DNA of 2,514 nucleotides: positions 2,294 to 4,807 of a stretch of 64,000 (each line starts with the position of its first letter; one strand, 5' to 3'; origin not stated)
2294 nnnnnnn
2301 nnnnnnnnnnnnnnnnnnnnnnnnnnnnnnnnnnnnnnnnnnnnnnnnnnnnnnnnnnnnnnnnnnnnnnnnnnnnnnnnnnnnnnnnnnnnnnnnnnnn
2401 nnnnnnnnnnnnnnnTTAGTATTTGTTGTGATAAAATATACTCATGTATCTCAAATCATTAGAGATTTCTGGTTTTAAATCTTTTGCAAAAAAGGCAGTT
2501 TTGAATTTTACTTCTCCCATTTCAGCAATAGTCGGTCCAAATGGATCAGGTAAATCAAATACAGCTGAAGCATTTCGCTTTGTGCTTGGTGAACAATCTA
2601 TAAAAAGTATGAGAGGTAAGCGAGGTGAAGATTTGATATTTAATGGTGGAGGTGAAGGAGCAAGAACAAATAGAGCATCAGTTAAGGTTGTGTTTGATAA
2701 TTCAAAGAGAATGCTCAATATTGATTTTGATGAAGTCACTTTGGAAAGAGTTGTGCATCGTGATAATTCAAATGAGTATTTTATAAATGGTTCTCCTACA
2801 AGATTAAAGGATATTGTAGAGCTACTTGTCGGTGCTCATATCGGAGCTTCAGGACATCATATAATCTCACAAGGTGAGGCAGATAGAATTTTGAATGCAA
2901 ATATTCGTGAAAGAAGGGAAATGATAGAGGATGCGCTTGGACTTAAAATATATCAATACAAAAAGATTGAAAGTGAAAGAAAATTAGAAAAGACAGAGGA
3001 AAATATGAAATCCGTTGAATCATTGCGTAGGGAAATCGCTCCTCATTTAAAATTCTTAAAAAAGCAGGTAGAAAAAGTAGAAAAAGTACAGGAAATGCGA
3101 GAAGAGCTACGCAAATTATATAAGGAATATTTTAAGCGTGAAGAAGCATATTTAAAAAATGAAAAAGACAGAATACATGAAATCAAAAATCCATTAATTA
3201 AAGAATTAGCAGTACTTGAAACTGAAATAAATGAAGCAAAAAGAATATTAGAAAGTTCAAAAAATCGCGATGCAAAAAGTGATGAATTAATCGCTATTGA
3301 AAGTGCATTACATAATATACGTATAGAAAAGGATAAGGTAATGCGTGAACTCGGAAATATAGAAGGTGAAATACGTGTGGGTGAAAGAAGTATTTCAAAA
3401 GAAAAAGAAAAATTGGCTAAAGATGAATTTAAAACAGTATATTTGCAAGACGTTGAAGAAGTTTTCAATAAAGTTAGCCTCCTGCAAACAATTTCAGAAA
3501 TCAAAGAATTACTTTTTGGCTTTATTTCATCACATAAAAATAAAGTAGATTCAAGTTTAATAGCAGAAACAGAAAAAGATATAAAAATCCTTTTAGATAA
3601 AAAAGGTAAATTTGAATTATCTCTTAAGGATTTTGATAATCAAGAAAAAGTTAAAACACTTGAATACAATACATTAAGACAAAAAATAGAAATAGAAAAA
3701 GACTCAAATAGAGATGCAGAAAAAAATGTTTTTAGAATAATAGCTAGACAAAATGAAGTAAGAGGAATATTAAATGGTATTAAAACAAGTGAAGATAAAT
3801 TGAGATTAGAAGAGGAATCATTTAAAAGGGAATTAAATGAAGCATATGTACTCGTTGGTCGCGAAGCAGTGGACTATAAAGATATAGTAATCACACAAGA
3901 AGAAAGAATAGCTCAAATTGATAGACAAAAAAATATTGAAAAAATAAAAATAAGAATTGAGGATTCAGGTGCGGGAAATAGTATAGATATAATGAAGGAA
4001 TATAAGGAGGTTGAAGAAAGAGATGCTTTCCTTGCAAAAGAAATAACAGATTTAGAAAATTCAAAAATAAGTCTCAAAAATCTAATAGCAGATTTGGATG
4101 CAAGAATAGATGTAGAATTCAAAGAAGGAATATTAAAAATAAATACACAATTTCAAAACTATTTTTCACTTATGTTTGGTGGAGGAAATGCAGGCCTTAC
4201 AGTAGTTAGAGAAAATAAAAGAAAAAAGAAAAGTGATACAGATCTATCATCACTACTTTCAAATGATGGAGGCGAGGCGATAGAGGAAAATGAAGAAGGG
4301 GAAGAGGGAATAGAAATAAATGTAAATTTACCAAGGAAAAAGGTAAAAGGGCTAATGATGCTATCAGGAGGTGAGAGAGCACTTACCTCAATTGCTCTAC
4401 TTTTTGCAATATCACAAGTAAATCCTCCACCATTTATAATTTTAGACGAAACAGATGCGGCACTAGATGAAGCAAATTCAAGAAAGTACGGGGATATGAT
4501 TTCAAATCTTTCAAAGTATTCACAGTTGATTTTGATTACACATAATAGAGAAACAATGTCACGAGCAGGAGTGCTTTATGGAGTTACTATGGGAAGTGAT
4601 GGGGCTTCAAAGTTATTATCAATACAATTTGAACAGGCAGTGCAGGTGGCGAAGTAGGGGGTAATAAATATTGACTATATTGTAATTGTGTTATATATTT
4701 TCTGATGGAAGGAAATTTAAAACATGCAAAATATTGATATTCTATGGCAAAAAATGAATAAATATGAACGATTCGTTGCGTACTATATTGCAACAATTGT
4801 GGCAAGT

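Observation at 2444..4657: Hinge-less mini-SMC (737 aa) at the canonical rnc-smc position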

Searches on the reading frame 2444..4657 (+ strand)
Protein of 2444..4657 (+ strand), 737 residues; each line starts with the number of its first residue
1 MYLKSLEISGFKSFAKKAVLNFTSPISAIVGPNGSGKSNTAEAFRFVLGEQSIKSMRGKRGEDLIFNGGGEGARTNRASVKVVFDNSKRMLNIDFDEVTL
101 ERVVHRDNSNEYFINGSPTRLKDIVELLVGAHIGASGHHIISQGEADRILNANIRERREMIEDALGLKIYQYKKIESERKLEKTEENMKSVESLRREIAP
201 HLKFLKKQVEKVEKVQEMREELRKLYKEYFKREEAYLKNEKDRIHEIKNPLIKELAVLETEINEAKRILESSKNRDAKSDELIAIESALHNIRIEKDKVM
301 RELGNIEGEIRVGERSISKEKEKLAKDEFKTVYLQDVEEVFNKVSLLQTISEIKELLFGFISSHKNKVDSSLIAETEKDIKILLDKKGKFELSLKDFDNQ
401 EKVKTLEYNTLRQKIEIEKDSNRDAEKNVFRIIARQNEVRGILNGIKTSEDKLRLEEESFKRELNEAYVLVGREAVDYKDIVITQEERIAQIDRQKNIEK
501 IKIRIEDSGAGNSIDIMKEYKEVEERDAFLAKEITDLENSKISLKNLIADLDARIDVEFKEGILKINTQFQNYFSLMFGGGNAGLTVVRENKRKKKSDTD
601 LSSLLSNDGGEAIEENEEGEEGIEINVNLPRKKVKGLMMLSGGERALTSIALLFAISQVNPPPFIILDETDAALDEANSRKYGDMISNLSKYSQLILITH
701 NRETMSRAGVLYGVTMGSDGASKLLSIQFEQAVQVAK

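Call 3: search_protein_families(library=pfam, proteins=[window:2444-4657:+], max_evalue=10)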
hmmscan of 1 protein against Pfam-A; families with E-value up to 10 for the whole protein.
window:2444-4657:+ (737 aa): 11 families
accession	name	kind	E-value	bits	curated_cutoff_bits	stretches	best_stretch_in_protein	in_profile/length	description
PF02463.25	SMC_N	-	1.7e-61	207.9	40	1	2-722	1-219/220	RecF/RecN/SMC N terminal domain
PF13476.12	AAA_23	-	3.5e-13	51.1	27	1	5-228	1-199/201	AAA domain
PF13175.12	AAA_15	-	1.1e-10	42.1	32.1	1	1-346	1-274/374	AAA ATPase domain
PF13304.12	AAA_21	-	1.9e-06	28.6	27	2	26-54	1-36/304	AAA domain, putative AbiEii toxin, Type IV TA system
PF00005.33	ABC_tran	-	0.0002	22.4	25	2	26-86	13-67/137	ABC transporter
PF13715.12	CarbopepD_reg_2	-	0.0059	17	32.2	1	376-425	22-72/88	CarboxypepD_reg-like domain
PF13555.12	AAA_29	-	0.023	14.9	27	1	4-48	2-46/61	P-loop containing region of AAA domain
PF13558.12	SbcC_Walker_B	-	0.068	13.9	27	1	638-685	31-87/90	SbcC/RAD50-like, Walker B motif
PF00004.35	AAA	-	0.38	11.6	21.2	0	29-49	3-23/131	ATPase family associated with various cellular activities (AAA)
PF02096.25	60KD_IMP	-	0.91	9.9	35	1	187-229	23-62/163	60Kd inner membrane protein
PF05335.18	DUF745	-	0.93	9.6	33.3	1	177-253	81-157/183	Protein of unknown function (DUF745)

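Call 4: search_protein_families(library=ncbifam, proteins=[window:2444-4657:+], max_evalue=1)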
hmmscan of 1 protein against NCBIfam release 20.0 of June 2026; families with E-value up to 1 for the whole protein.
window:2444-4657:+ (737 aa): 52 families (the best 25 are shown)
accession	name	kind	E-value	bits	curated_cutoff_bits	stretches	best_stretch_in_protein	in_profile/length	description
TIGR02168.1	SMC_prok_B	equivalog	2.3e-159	532.4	567.35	2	2-341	1-343/1181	chromosome segregation protein SMC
TIGR02169.1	SMC_prok_A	equivalog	1.5e-79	268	729.4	3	2-225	1-224/1165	chromosome segregation protein SMC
NF003034.1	PRK03918.1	equivalog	1e-11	43.6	700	2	1-344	1-340/878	DNA double-strand break repair ATPase Rad50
TIGR00634.1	recN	equivalog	1.1e-11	44.5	407.85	2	3-347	2-334/563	DNA repair protein RecN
NF041034.1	Rad50_Sulf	equivalog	1.2e-10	40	1000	3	639-706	779-849/872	DNA double-strand break repair ATPase Rad50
NF045780.1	TrlF_fam_ATP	equivalog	3.4e-10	39.3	350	2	5-325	292-616/944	TrlF family AAA-like ATPase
NF008121.0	PRK10869.1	equivalog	3e-09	35.9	418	2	4-311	3-285/553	DNA repair protein RecN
TIGR04520.1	ECF_ATPase_1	equivalog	5.8e-09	35.8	315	2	628-709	125-204/269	energy-coupling factor transporter ATPase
TIGR00972.1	3a0107s01c2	equivalog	2.2e-07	30.5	343.2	1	638-707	143-208/248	phosphate ABC transporter ATP-binding protein PstB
TIGR01978.1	sufC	equivalog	3.1e-07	30.1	212.8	1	640-704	145-206/243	Fe-S cluster assembly ATPase SufC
TIGR04521.1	ECF_ATPase_2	equivalog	3.4e-07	29.6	330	1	636-706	141-209/279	energy-coupling factor transporter ATPase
NF002572.0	PRK02224.1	equivalog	4.1e-07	28.7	1087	1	1-558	1-535/888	DNA double-strand break repair ATPase Rad50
TIGR02211.1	LolD_lipo_ex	equivalog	5.8e-07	29.2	307.75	1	620-708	122-208/221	lipoprotein-releasing ABC transporter ATP-binding protein LolD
NF040873.1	AztA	equivalog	8.1e-07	28.8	220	2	633-708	113-185/191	zinc ABC transporter ATP-binding protein AztA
TIGR02857.1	CydD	equivalog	1.8e-06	27.2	435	1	639-708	458-523/529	thiol reductant ABC exporter subunit CydD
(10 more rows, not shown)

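Call 6: search_solved_structures(query=window:2444-4657:+, max_evalue=0.01, show_alignments=2)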
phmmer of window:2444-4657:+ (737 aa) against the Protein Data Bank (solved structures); distinct sequences matched with E-value up to 0.01: 60.
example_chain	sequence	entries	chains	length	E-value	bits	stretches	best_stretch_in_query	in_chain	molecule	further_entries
5xg3_A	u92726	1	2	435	1.2e-87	298.1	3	1-210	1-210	Chromosome partition protein Smc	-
3zgx_A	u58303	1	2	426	6.8e-87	295.6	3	1-210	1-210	CHROMOSOME PARTITION PROTEIN SMC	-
5h68_A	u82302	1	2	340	1.4e-73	251.5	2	1-167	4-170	Chromosome partition protein Smc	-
5xns_A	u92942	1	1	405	4.3e-59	203.7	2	2-200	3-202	Chromosome partition protein Smc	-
4i99_A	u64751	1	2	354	1e-57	199.2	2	2-198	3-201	Chromosome partition protein Smc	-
5xei_A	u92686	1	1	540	7.1e-57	196.4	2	2-354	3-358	Chromosome partition protein Smc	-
1e69_A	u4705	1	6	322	2.6e-56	194.5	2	1-158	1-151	CHROMOSOME SEGREGATION SMC PROTEIN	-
5h66_A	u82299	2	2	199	3.4e-49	171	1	1-198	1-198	Chromosome partition protein Smc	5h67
8roh_A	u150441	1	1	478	5.2e-41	144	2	1-216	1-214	Structural maintenance of chromosomes protein 3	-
8roj_A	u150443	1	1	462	8.7e-41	143.2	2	1-211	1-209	Structural maintenance of chromosomes protein 3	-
8p0a_B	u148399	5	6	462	1.9e-40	142.1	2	1-211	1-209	Structural maintenance of chromosomes protein 3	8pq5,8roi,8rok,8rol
4ux3_A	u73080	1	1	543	2.7e-38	135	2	2-245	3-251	STRUCTURAL MAINTENANCE OF CHROMOSOMES PROTEIN 3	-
6qpw_C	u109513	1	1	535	5.3e-38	134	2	2-245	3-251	Structural maintenance of chromosomes protein 3,Structural maintenance of chromosomes prot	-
6qj0_A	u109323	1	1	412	1.8e-37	132.3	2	4-208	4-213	Structural maintenance of chromosomes protein,Structural maintenance of chromosomes protei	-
9f5w_A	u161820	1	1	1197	1.2e-36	129.5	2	1-472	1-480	Structural maintenance of chromosomes protein 2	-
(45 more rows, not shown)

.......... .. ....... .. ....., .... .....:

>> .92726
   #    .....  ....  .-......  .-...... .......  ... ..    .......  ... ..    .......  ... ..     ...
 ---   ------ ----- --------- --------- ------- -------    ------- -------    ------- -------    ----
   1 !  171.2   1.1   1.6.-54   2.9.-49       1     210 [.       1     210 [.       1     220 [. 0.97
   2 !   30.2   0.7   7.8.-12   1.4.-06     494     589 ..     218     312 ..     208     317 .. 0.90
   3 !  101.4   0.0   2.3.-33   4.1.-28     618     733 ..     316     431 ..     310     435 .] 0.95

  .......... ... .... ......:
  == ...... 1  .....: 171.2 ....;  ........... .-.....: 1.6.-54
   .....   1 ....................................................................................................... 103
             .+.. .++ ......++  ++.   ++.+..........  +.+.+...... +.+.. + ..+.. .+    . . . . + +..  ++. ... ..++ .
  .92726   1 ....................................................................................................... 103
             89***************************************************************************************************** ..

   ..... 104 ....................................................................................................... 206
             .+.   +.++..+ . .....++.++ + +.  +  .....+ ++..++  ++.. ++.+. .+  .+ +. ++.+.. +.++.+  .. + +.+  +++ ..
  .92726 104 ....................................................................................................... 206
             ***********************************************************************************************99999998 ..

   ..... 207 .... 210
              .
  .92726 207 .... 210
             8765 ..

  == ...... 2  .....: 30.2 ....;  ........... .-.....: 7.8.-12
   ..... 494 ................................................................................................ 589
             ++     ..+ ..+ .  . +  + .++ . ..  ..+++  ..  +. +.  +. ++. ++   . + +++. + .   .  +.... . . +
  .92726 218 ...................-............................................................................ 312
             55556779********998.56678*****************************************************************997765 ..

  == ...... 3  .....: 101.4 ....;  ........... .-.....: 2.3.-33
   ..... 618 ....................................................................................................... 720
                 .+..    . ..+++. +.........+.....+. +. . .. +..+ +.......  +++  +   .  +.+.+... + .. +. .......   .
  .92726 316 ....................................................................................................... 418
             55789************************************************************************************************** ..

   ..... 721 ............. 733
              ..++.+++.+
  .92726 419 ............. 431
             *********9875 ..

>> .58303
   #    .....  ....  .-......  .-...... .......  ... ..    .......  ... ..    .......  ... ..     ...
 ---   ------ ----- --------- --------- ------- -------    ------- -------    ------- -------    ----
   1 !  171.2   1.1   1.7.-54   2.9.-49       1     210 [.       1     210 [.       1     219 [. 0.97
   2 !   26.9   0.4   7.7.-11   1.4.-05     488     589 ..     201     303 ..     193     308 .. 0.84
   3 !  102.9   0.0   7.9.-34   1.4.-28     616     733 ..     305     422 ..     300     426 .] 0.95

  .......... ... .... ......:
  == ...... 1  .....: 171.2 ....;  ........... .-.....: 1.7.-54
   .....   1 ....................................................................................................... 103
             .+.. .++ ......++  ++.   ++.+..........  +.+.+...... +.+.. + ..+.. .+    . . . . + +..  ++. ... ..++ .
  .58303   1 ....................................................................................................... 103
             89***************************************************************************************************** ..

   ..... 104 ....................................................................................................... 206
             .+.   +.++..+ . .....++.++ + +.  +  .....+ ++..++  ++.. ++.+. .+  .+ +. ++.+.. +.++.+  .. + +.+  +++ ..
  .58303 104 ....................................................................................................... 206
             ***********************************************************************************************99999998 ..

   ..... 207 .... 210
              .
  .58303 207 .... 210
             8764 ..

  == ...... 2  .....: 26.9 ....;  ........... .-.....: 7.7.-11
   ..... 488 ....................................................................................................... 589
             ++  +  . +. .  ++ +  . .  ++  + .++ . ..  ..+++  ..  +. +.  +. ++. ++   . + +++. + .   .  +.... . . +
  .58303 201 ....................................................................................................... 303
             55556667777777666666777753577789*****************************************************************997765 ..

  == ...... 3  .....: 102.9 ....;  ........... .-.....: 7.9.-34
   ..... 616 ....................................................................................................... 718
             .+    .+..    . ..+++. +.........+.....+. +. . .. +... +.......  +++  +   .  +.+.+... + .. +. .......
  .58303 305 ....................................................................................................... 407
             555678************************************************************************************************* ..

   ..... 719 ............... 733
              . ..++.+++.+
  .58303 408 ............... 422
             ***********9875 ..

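Call 7: find_homologous_proteins(query=window:2444-4657:+, max_evalue=1e-10)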
Query window:2444-4657:+ (737 aa): 8000 proteins with E <= 1e-10 among 8000 candidates; the best 120 are listed.
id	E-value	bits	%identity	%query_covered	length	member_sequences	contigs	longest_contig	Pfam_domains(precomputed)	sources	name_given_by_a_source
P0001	0.0e+0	1543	100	100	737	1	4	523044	PF13175.13,PF13476.13,PF02463.26,PF13304.13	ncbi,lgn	-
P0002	0.0e+0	1488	96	100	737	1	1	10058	PF13476.13,PF02463.26,PF13304.13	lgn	-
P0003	0.0e+0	1476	95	100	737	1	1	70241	PF13476.13,PF02463.26,PF13304.13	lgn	-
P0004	0.0e+0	1306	84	100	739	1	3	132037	PF13175.13,PF13476.13,PF02463.26,PF13304.13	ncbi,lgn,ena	-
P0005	0.0e+0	1305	84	100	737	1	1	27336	PF13175.13,PF13476.13,PF02463.26,PF13304.13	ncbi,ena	-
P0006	0.0e+0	1297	83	100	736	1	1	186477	PF13175.13,PF13476.13,PF02463.26,PF13304.13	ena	-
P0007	0.0e+0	1293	83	100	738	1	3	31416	PF13175.13,PF13476.13,PF02463.26,PF13304.13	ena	-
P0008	0.0e+0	1291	83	100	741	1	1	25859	PF13175.13,PF13476.13,PF02463.26,PF13304.13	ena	-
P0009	0.0e+0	1289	83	100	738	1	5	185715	PF13175.13,PF13476.13,PF02463.26,PF13304.13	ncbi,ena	-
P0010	0.0e+0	1289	83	100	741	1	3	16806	PF13175.13,PF13476.13,PF02463.26,PF13304.13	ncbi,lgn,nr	ncbi:MAG: chromosome segregation protein [Patescibacteria group bacterium]|nr:chromosome segregation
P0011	0.0e+0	1287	83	100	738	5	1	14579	PF13175.13,PF13476.13,PF02463.26,PF13304.13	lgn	-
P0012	0.0e+0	1282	83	100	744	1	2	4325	PF13175.13,PF13476.13,PF02463.26,PF13304.13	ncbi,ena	ncbi:MAG: AAA family ATPase [Patescibacteria group bacterium]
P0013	0.0e+0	1278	83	100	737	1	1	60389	PF13175.13,PF13476.13,PF02463.26,PF13304.13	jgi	jgi:chromosome segregation protein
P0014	0.0e+0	1276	83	100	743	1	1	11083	PF13175.13,PF13476.13,PF02463.26,PF13304.13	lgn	-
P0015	0.0e+0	1274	82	100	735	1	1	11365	PF00005.34,PF13175.13,PF13476.13,PF02463.26,PF13304.13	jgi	jgi:chromosome segregation protein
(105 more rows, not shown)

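Call 11: find_encoding_contigs(protein=window:2444-4657:+, flank=10000, max_places=4)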
Protein window:2444-4657:+ (737 aa): 5 contigs read that carry it; 1 place shown.
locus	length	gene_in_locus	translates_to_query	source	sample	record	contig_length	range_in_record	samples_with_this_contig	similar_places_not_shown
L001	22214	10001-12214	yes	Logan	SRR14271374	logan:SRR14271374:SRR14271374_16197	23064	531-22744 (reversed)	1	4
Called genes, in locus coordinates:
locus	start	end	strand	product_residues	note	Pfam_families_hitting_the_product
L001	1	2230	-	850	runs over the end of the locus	?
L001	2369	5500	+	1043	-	PF02384:N6_Mtase (faint), PF07669:Eco57I (weak), PF18135:Type_ISP_C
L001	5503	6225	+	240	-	-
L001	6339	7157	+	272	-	PF06414:Zeta_toxin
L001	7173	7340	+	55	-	-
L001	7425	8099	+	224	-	PF01351:RNase_HII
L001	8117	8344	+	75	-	PF01783:Ribosomal_L32p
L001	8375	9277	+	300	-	PF01029:NusB, PF00293:NUDIX (weak)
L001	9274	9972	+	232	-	PF22935:RM44_endonuclase, PF14622:Ribonucleas_3_3, PF00636:Ribonuclease_3, PF00035:dsrm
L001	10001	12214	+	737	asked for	PF02463:SMC_N, PF13175:AAA_15, PF13476:AAA_23, PF13304:AAA_21 (faint)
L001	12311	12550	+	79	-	-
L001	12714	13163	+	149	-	-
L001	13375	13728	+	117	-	-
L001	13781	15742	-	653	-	PF08206:OB_RNB, PF17876:CSD2 (weak), PF17849:OB_Dis3, PF17876:CSD2, PF00773:RNB, PF00575:S1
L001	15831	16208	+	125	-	PF00886:Ribosomal_S16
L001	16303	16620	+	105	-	PF13083:KH_KhpA-B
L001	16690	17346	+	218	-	PF01746:tRNA_m1G_MT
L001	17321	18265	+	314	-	PF09587:PGA_cap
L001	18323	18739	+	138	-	PF08570:DUF1761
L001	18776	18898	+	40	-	-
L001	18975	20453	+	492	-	PF00005:ABC_tran, PF02463:SMC_N (faint), PF13191:AAA_16 (faint), PF13555:AAA_29 (faint), PF20720:nSTAND3 (faint), PF13304:AAA_21 (weak), PF00005:ABC_tran, PF13304:AAA_21 (weak), +2 more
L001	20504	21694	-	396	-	PF00575:S1 (weak), PF21543:CvfB_2nd (faint), PF21710:Spt6_S1 (faint), PF23459:S1_RRP5 (faint), PF00575:S1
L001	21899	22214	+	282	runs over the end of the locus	?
